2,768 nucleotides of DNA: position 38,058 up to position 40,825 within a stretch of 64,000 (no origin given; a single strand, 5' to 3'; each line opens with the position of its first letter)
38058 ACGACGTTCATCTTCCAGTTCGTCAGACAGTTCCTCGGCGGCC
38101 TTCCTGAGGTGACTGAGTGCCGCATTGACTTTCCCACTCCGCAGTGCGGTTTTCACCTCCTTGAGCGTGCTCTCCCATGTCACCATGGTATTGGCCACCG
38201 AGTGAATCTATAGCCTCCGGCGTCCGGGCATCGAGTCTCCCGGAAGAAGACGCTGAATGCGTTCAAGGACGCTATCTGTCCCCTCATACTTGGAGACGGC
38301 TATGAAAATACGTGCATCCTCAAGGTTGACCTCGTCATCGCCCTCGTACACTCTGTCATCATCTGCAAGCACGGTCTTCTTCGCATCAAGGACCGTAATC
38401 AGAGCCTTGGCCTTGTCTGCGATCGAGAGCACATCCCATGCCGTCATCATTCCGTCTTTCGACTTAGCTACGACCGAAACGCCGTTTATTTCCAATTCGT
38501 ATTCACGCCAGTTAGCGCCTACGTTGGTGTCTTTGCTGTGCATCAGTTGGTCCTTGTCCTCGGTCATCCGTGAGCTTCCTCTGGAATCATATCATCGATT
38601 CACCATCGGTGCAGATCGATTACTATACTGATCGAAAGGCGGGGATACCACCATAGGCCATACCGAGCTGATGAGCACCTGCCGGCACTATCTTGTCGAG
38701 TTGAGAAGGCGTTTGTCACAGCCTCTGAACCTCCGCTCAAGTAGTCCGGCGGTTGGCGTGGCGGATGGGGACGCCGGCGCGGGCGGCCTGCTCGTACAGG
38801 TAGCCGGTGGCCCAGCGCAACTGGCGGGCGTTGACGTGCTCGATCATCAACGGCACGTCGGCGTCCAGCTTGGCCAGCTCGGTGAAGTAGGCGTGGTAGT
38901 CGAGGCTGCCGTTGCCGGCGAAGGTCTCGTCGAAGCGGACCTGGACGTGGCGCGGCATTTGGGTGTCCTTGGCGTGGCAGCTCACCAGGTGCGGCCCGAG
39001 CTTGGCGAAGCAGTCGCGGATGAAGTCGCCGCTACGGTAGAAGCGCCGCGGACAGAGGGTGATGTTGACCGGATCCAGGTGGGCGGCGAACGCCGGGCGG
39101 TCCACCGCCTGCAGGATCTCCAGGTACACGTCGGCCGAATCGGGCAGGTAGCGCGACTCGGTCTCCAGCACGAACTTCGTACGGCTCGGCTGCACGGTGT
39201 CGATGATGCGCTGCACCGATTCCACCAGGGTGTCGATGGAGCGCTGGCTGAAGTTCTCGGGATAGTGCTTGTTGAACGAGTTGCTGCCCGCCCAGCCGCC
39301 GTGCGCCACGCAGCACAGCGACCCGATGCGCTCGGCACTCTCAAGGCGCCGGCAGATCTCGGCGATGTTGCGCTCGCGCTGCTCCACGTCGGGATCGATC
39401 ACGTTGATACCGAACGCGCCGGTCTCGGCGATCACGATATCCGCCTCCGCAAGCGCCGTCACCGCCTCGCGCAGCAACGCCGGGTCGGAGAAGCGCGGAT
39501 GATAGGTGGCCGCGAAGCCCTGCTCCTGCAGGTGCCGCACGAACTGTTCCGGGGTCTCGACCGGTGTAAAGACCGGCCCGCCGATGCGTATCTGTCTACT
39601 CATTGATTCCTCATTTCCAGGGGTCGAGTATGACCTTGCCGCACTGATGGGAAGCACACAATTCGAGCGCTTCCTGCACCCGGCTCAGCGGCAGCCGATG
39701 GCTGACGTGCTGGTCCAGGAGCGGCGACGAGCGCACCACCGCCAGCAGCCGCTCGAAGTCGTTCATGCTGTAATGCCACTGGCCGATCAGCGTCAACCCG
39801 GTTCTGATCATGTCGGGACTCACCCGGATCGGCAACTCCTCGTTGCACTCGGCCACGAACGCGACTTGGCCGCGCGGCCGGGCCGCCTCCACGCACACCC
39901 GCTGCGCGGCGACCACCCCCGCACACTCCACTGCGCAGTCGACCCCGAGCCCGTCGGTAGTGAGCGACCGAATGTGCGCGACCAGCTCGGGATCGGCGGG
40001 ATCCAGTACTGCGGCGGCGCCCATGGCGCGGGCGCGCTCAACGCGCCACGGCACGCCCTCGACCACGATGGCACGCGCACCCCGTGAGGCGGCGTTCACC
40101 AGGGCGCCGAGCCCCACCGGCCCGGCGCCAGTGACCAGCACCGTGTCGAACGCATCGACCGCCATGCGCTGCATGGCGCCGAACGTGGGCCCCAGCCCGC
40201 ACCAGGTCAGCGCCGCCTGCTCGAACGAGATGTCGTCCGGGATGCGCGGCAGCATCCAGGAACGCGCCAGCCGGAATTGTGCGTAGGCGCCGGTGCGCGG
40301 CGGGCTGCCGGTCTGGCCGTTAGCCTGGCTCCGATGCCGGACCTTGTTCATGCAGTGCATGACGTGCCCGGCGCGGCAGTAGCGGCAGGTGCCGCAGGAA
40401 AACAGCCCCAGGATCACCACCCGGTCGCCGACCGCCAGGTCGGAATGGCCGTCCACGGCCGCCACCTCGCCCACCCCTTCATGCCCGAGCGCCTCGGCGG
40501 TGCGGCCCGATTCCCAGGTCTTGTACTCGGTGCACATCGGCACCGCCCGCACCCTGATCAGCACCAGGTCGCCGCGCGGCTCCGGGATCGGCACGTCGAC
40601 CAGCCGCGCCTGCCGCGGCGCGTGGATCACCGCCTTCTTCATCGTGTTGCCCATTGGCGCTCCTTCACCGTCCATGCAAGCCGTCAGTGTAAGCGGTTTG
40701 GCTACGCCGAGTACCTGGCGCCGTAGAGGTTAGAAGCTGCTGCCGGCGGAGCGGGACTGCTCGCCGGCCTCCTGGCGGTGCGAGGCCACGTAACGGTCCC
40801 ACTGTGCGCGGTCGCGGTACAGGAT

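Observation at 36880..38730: Low-GC three-gene island (acidic protein, DUF2971-like, DUF4357-like) next to the SOS mutagenesis cassette: candidate uncharacterised defence/Abi-like module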

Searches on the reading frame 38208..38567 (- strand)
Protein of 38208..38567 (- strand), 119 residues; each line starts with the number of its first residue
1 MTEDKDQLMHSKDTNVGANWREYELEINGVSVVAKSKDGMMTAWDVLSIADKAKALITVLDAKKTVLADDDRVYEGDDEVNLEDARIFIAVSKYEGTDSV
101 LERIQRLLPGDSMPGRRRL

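Call 3: search_protein_families(library=pfam, proteins=[window:38208-38567:-], max_evalue=1)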
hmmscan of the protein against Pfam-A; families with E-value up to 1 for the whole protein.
window:38208-38567:- (119 aa): 1 family
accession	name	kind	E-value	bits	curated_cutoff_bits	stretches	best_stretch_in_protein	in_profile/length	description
PF06230.17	LpxI_C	-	0.0074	16.6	25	1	86-108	42-64/131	LpxI C-terminal domain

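Call 4: search_protein_families(library=padloc, proteins=[window:38208-38567:-], max_evalue=1)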
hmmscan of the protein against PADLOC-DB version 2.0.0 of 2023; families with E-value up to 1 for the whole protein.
window:38208-38567:- (119 aa): 0 families

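Call 7: search_protein_families(library=ncbifam, proteins=[window:38208-38567:-], max_evalue=1)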
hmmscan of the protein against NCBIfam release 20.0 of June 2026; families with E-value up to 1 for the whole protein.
window:38208-38567:- (119 aa): 2 families
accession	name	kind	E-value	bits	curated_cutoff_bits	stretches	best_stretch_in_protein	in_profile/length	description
NF000800.0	PRK00055.1-1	equivalog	0.011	14.8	398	1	7-81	125-199/305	ribonuclease Z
TIGR02649.1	true_RNase_BN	exception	0.062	12.3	563.7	1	15-80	132-197/304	ribonuclease BN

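Call 8: search_protein_families(library=phrogs, proteins=[window:38208-38567:-], max_evalue=1)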
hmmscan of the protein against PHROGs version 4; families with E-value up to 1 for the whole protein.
window:38208-38567:- (119 aa): 0 families

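Call 33: find_homologous_proteins(query=window:38208-38567:-, max_evalue=0.01)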
Query window:38208-38567:- (119 aa): 11 proteins with E <= 0.01 among 22 candidates.
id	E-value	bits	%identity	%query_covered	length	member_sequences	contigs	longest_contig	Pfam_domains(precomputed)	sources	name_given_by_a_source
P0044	3.9e-70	251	100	100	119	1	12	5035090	-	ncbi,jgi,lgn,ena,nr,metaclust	ncbi:MAG: hypothetical protein OXC12_04640 [Spirochaetaceae bacterium]|nr:hypothetical protein [Spir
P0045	4.7e-58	212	84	100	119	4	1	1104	-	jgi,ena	jgi:hypothetical protein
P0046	5.4e-53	196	81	97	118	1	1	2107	-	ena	-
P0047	3.8e-50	187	78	100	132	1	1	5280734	-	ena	-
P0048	1.0e-46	175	73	99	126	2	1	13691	-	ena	-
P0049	1.9e-40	155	67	99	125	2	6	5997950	-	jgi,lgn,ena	jgi:hypothetical protein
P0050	1.1e-36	143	65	96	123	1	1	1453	-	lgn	-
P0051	4.0e-36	141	62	96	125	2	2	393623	-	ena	-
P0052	4.3e-35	138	62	97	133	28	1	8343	-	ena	-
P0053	3.2e-31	126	86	64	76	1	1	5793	-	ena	-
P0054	1.8e-18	85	79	49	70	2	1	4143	-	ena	-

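Call 57: predict_structure(alignment_id=A3)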
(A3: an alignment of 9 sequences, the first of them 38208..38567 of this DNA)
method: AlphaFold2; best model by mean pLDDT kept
length: 119 residues; sequences in the alignment: 9
mean_pLDDT: 72.3   pTM: 0.58
mean pLDDT of the five models: 72.3, 70.7, 66.6, 61.9, 53.8
residues with pLDDT >= 90: 30; 70-90: 41; 50-70: 23; < 50: 25
segments of 3 or more residues with pLDDT < 50: 1-16, 111-119
pLDDT, mean of each block of 10 residues (from residue 1): 41 52 91 91 91 77 81 90 88 65 56 42
secondary structure, 60 per line:
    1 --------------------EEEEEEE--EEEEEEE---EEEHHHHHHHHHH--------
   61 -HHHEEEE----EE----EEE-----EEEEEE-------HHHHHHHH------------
elements in order: E21-27 E30-36 E40-42 H43-52 E65-68 E79-81 E87-92 H100-107

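Call 64: search_protein_families(library=pfam, proteins=[window:38208-38567:-], max_evalue=10)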
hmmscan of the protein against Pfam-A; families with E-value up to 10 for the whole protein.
window:38208-38567:- (119 aa): 1 family
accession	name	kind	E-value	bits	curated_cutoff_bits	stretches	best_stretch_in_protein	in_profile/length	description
PF06230.17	LpxI_C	-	0.0074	16.6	25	1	86-108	42-64/131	LpxI C-terminal domain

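Call 69: find_encoding_contigs(protein=P0049, flank=7000, max_places=4)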
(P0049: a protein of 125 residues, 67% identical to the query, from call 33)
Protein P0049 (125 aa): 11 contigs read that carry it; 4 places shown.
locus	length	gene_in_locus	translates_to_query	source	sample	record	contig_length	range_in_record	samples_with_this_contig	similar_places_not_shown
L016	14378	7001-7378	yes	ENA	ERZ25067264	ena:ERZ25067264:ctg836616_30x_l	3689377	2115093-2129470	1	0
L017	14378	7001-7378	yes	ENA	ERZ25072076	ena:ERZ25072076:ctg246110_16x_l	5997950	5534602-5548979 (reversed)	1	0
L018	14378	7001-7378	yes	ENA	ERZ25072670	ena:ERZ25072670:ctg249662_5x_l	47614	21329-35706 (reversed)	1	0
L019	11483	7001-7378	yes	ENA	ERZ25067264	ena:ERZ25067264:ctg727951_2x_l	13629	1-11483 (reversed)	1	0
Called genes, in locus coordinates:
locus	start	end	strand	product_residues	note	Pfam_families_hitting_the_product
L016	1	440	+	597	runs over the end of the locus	PF01612:DNA_pol_A_exo1, PF00476:DNA_pol_A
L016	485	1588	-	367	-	PF01264:Chorismate_synt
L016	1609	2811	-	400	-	PF04055:Radical_SAM, PF12544:LAM_C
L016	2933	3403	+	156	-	PF00190:Cupin_1 (weak), PF07883:Cupin_2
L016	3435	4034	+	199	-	PF12917:YfbR-like, PF13023:HD_3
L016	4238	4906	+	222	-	-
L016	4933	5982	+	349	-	PF08240:ADH_N, PF00107:ADH_zinc_N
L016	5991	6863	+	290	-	PF01261:AP_endonuc_2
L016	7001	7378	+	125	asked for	-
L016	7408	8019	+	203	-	-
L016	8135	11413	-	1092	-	PF02811:PHP, PF07733:DNA_pol3_alpha, PF17657:DNA_pol3_finger, PF14579:HHH_6, PF01336:tRNA_anti-codon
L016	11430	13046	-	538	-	PF00817:IMS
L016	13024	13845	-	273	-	-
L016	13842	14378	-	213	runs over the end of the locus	PF01726:LexA_DNA_bind, PF00717:Peptidase_S24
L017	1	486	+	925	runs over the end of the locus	PF02739:5_3_exonuc_N, PF01367:5_3_exonuc, PF12826:HHH_2 (faint), PF01612:DNA_pol_A_exo1, PF00476:DNA_pol_A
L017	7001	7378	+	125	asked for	-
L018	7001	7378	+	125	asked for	-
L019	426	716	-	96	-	PF01264:Chorismate_synt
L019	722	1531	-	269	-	PF01264:Chorismate_synt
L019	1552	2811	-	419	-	PF04055:Radical_SAM, PF12544:LAM_C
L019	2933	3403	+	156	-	PF00190:Cupin_1 (weak), PF07883:Cupin_2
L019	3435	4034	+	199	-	PF12917:YfbR-like, PF13023:HD_3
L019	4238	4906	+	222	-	-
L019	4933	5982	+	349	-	PF08240:ADH_N, PF00107:ADH_zinc_N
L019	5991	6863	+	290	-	PF01261:AP_endonuc_2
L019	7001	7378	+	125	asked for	-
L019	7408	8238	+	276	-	-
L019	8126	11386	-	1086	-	PF02811:PHP, PF07733:DNA_pol3_alpha, PF17657:DNA_pol3_finger, PF14579:HHH_6, PF01336:tRNA_anti-codon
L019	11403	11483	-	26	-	?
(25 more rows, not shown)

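Call 70: find_encoding_contigs(protein=P0051, flank=7000, max_places=2)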
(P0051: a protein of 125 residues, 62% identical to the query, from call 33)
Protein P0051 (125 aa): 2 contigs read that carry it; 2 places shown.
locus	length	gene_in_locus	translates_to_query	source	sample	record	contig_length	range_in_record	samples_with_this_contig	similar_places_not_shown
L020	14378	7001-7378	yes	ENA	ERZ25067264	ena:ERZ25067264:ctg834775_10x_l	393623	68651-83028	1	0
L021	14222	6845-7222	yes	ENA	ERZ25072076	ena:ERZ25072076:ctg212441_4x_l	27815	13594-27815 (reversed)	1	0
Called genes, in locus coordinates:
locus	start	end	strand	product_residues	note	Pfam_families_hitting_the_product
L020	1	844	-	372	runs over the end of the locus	PF04055:Radical_SAM, PF12544:LAM_C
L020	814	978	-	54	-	-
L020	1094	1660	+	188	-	PF12917:YfbR-like, PF13023:HD_3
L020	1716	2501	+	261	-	-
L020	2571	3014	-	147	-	-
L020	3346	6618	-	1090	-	PF02811:PHP, PF07733:DNA_pol3_alpha, PF17657:DNA_pol3_finger, PF14579:HHH_6, PF01336:tRNA_anti-codon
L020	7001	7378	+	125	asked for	-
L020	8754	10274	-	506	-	PF00817:IMS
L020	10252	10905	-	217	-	-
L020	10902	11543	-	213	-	PF01726:LexA_DNA_bind, PF00717:Peptidase_S24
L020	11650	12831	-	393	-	PF07690:MFS_1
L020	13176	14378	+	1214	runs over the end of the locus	-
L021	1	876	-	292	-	?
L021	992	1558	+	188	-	PF12917:YfbR-like, PF13023:HD_3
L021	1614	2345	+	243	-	-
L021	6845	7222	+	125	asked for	-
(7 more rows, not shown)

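Call 76: search_dna_similar(query=window:38211-38567:-, collection=plasmids, mode=protein, max_evalue=1, max_rows=10)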
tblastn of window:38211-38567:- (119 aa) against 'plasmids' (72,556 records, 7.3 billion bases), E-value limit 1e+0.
No match.

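Call 85: find_related_loci(query=A2, collection=metagenome_contigs, flank=5000)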
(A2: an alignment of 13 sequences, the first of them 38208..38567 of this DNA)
Query A2 (119 aa) in metagenome_contigs; peptide patterns used: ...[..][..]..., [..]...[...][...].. (x = any residue, [..] = any of these).
600 stretches matched a pattern (row limit reached: there are more); 1 encode a relative of the query (tblastn E <= 1e-3); 1 distinct loci.
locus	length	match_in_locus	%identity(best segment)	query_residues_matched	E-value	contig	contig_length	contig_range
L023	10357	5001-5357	100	1-119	4e-78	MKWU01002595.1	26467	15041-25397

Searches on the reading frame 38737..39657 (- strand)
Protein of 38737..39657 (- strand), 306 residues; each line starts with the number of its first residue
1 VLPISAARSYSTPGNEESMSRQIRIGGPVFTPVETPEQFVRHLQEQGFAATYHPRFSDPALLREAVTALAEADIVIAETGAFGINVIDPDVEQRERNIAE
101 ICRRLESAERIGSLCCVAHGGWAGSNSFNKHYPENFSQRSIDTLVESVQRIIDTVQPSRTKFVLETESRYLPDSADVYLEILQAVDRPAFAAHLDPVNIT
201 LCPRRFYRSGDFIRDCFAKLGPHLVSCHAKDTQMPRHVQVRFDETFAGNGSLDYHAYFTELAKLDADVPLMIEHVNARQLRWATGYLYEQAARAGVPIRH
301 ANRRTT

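Call 48: search_protein_families(library=pfam, proteins=[window:38737-39657:-], max_evalue=0.001)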
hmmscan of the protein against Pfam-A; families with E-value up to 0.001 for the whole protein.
window:38737-39657:- (306 aa): 1 family
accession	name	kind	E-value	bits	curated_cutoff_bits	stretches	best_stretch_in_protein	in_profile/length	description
PF01261.30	AP_endonuc_2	-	9.5e-22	78.3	31.1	1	54-281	23-234/249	Xylose isomerase-like TIM barrel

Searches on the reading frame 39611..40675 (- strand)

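Call 48: search_protein_families(library=pfam, proteins=[window:39611-40675:-], max_evalue=0.001)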
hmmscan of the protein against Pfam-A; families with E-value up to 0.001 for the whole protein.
window:39611-40675:- (354 aa): 4 families
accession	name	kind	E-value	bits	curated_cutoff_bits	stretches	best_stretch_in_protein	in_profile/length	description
PF00107.32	ADH_zinc_N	-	2e-20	73.5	31.8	1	186-313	1-126/129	Zinc-binding dehydrogenase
PF08240.17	ADH_N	-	7.8e-15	55.4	23.5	1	37-147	4-104/104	Alcohol dehydrogenase GroES-like domain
PF13602.12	ADH_zinc_N_2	-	4.7e-05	24.8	27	1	219-350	2-134/134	Zinc-binding dehydrogenase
PF16912.11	Glu_dehyd_C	-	0.00077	19.4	34.9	0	177-339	32-200/211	Glucose dehydrogenase C-terminus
